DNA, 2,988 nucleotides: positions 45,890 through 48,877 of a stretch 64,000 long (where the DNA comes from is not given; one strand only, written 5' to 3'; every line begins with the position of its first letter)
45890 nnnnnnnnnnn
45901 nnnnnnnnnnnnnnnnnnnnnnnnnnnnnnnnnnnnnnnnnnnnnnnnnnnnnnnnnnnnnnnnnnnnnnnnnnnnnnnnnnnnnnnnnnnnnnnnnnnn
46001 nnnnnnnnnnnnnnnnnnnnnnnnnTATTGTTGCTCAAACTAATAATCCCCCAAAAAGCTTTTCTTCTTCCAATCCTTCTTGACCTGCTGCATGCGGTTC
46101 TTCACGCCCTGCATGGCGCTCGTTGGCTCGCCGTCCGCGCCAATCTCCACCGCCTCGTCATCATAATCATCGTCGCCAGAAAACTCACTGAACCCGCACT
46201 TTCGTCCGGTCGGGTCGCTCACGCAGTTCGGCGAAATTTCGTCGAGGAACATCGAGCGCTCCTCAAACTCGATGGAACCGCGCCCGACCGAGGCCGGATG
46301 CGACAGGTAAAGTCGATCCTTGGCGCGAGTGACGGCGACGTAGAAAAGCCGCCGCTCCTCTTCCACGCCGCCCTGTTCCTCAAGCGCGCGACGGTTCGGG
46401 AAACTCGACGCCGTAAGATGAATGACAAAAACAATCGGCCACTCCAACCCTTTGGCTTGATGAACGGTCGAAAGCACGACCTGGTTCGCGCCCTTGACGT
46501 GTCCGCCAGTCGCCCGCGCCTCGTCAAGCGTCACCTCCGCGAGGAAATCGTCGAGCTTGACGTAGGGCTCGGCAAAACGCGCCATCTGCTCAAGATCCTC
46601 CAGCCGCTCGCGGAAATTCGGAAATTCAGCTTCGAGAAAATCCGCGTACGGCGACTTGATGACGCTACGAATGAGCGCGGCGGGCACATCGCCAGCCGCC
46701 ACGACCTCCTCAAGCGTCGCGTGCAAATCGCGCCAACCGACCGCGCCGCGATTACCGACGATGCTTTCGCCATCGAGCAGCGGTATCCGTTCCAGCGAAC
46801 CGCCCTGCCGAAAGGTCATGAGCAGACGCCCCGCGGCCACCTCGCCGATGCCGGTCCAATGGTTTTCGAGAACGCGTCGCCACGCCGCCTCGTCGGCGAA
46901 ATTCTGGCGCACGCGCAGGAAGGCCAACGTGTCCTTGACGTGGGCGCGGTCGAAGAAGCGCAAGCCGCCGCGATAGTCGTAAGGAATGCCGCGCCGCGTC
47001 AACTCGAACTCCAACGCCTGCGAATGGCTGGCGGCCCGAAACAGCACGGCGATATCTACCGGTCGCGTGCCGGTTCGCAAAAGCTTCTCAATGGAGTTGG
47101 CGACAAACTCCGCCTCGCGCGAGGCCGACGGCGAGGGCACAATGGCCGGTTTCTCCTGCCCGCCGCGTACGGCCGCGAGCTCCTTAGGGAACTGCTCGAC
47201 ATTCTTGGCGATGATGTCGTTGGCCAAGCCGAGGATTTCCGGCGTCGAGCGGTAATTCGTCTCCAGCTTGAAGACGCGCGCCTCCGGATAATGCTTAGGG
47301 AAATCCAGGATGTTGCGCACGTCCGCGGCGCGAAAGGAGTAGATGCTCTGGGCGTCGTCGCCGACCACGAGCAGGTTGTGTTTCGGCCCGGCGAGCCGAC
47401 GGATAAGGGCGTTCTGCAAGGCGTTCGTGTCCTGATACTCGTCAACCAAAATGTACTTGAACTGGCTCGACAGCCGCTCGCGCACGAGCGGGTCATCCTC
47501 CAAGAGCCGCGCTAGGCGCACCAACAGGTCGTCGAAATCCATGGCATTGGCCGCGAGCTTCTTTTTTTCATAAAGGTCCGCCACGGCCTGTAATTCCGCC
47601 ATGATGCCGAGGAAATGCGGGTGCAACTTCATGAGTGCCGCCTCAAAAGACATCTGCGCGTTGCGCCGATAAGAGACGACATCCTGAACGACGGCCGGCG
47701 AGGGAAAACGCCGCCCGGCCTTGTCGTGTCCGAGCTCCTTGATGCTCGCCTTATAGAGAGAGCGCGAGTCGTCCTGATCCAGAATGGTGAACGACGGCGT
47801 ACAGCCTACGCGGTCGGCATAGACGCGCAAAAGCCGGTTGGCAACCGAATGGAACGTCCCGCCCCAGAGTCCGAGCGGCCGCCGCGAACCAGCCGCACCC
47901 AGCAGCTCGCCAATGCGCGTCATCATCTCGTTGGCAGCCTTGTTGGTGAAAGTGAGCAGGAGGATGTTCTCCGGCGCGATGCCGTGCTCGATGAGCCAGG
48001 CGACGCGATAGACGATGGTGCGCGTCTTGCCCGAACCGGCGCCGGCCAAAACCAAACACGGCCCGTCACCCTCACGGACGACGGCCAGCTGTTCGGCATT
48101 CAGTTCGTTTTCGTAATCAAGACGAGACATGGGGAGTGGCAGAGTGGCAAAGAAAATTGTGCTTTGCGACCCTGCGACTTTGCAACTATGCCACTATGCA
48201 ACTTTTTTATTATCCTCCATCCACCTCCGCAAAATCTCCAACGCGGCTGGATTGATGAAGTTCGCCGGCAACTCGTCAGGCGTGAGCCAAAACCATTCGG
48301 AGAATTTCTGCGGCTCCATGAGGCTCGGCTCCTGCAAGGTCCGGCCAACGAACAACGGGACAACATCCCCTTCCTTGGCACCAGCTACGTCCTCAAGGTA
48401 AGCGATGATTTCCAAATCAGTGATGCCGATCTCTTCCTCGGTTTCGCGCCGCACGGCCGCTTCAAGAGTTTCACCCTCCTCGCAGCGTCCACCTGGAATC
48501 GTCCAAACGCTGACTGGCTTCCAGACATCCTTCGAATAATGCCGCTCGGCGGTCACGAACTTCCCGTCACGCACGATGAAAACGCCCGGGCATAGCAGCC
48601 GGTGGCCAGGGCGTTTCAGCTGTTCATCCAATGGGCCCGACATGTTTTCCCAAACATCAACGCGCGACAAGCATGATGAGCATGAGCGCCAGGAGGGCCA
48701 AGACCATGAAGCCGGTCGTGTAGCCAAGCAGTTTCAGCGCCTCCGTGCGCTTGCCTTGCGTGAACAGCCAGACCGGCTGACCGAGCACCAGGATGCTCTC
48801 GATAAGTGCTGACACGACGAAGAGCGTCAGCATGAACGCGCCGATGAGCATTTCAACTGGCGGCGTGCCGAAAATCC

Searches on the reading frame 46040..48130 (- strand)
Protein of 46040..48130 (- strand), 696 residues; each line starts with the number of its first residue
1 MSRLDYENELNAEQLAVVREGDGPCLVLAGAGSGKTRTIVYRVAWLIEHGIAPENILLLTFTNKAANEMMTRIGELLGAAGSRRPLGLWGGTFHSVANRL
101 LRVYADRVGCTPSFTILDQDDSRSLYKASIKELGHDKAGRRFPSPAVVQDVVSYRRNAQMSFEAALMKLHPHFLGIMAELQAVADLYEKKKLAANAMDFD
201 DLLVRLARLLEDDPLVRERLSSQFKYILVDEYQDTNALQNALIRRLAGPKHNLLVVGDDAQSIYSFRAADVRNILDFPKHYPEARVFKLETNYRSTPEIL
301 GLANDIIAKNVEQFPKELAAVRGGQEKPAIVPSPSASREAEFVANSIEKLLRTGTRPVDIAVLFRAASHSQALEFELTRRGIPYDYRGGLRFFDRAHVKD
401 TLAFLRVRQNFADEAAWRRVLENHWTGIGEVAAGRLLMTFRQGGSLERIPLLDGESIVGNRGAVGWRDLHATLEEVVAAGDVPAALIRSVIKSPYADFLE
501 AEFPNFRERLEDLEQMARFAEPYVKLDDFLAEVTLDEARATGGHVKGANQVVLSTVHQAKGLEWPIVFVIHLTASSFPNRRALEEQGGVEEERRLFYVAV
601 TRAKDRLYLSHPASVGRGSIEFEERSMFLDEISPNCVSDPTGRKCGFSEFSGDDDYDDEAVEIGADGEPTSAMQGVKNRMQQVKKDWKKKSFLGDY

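Call 28: search_protein_families(library=pfam, proteins=[window:46040-48130:-], max_evalue=0.0001)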
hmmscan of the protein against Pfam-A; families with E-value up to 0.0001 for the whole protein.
window:46040-48130:- (696 aa): 7 families
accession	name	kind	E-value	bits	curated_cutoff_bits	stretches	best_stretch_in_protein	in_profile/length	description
PF00580.27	UvrD-helicase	-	4.8e-76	256.4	23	1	10-282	1-271/271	UvrD/REP helicase N-terminal domain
PF13361.12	UvrD_C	-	1.9e-60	205.6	25.6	2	288-436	2-150/350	UvrD-like helicase C-terminal domain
PF13245.12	AAA_19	-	2.1e-23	83.4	25.1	1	23-267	12-134/134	AAA domain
PF13538.12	UvrD_C_2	-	2.3e-13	50.2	27.4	1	551-609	2-51/52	UvrD-like helicase C-terminal domain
PF01443.25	Viral_helicase1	-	5.2e-09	36.7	21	0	548-608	178-225/228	Viral superfamily 1 RNA helicase core domain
PF13604.12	AAA_30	-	2.1e-06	28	27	0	10-74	2-67/191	AAA domain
PF13087.12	AAA_12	-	1.7e-05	24.9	27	0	549-608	137-189/195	AAA domain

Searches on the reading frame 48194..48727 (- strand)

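Call 28: search_protein_families(library=pfam, proteins=[window:48194-48727:-], max_evalue=0.0001)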
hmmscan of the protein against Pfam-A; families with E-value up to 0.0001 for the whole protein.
window:48194-48727:- (177 aa): 1 family
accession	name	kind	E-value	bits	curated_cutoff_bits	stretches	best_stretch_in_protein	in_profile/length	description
PF00293.34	NUDIX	-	2.2e-19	70.2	21.1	1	48-166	7-131/134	NUDIX domain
